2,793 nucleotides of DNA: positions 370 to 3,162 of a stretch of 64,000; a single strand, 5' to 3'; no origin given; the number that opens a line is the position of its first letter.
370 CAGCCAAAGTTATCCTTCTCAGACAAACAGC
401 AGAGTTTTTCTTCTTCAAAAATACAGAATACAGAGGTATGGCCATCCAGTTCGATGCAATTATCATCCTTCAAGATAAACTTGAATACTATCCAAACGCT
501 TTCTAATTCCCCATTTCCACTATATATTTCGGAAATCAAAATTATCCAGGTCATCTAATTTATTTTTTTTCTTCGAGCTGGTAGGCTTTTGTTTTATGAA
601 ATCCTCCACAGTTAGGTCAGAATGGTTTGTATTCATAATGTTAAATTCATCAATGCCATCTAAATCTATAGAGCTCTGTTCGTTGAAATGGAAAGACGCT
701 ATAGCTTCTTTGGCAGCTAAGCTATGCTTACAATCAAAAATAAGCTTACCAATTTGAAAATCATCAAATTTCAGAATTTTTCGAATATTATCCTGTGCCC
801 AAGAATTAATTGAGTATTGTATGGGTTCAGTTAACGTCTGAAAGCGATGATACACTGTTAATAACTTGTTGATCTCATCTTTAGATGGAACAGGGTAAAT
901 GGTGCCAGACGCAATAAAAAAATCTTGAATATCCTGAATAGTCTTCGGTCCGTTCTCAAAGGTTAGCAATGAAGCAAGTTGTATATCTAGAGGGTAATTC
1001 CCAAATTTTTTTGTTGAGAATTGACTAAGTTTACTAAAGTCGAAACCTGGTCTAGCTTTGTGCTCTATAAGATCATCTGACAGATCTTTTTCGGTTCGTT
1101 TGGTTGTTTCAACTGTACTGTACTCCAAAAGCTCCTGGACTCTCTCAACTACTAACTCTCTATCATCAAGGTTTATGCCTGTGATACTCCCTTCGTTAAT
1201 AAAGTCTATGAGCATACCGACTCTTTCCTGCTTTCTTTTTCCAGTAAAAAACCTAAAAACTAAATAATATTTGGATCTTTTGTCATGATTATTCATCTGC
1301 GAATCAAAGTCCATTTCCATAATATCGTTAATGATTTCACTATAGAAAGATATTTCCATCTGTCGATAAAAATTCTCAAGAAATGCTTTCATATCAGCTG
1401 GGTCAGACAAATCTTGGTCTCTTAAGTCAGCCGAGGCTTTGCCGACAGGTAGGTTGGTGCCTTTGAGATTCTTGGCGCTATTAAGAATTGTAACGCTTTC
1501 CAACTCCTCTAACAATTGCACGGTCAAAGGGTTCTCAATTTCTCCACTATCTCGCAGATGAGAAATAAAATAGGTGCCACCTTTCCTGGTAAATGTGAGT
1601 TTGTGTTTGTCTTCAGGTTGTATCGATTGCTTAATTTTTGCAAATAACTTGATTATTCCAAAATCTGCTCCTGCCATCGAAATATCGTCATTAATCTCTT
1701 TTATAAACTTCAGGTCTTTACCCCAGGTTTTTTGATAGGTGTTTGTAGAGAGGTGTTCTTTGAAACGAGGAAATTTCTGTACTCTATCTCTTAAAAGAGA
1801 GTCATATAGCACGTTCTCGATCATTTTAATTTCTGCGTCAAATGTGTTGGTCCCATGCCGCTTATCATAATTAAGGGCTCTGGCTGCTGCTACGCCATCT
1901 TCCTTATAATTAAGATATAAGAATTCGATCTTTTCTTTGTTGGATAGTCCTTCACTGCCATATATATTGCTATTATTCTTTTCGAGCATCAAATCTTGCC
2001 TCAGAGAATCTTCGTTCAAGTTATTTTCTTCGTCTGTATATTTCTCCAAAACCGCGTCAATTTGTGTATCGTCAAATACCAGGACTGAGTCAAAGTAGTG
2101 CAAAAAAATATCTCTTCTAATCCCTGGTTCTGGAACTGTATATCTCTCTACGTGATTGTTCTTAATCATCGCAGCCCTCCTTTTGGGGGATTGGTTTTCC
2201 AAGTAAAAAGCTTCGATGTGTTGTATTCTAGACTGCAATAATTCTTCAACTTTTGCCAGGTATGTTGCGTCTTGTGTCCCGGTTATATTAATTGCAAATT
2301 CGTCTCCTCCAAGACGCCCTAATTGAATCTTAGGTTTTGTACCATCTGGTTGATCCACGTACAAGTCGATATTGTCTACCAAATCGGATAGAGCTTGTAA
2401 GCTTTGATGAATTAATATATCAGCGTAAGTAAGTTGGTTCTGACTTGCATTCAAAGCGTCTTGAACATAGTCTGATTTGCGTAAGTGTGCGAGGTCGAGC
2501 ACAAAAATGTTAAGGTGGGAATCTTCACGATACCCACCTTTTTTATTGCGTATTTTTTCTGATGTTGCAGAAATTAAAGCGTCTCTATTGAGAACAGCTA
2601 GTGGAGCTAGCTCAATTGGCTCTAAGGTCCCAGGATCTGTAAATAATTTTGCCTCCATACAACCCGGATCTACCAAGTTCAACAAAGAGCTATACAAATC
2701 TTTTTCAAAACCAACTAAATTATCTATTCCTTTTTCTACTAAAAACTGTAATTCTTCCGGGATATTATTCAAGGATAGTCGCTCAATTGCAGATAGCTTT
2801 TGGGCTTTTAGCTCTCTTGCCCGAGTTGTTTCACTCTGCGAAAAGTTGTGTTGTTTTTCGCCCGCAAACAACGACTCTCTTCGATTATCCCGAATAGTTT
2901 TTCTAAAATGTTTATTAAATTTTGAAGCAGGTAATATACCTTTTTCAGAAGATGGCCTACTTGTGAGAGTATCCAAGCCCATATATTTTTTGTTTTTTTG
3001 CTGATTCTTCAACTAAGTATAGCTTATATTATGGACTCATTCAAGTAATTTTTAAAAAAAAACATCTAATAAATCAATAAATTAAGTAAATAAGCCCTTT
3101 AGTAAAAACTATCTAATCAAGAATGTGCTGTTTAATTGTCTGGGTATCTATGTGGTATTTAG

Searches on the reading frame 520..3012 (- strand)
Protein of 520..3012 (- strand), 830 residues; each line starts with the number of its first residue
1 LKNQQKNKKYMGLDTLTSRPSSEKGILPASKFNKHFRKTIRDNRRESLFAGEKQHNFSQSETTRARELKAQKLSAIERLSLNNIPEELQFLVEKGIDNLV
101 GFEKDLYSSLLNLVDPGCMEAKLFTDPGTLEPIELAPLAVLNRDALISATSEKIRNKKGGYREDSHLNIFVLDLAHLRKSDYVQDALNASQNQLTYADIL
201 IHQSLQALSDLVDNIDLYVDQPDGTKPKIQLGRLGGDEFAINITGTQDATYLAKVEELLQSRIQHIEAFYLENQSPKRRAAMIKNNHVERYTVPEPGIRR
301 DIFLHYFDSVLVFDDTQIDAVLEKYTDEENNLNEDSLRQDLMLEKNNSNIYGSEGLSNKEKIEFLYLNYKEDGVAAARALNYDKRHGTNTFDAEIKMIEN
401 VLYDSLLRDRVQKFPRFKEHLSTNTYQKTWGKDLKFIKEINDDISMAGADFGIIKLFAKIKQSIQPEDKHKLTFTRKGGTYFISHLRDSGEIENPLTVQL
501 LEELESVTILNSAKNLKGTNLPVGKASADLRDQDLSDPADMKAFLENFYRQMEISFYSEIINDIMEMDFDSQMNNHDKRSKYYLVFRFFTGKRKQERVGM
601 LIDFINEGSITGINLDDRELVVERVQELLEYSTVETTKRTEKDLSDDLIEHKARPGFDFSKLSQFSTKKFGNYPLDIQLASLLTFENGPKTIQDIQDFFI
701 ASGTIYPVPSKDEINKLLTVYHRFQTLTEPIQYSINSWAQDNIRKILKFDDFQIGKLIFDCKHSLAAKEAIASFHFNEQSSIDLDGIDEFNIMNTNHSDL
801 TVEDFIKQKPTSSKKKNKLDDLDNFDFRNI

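Call 16: search_protein_families(library=pfam, proteins=[window:520-3012:-], max_evalue=0.001)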
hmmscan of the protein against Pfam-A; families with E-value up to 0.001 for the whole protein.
window:520-3012:- (830 aa): 0 families

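Call 31: search_protein_families(library=ncbifam, proteins=[window:520-3012:-], max_evalue=1)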
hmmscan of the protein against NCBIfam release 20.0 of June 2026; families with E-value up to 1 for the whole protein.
window:520-3012:- (830 aa): 3 families
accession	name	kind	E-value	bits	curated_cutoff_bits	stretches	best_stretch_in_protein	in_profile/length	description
TIGR00254.1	GGDEF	domain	0.023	14.4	37.4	1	232-264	81-112/168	diguanylate cyclase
NF007423.1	PRK09966.1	equivalog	0.045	12.6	325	1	232-264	315-347/390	diguanylate cyclase DgcN/YfiN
NF045675.1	PhdiestaseDibA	equivalog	0.068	11.5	980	1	226-264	273-311/623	phosphodiesterase DibA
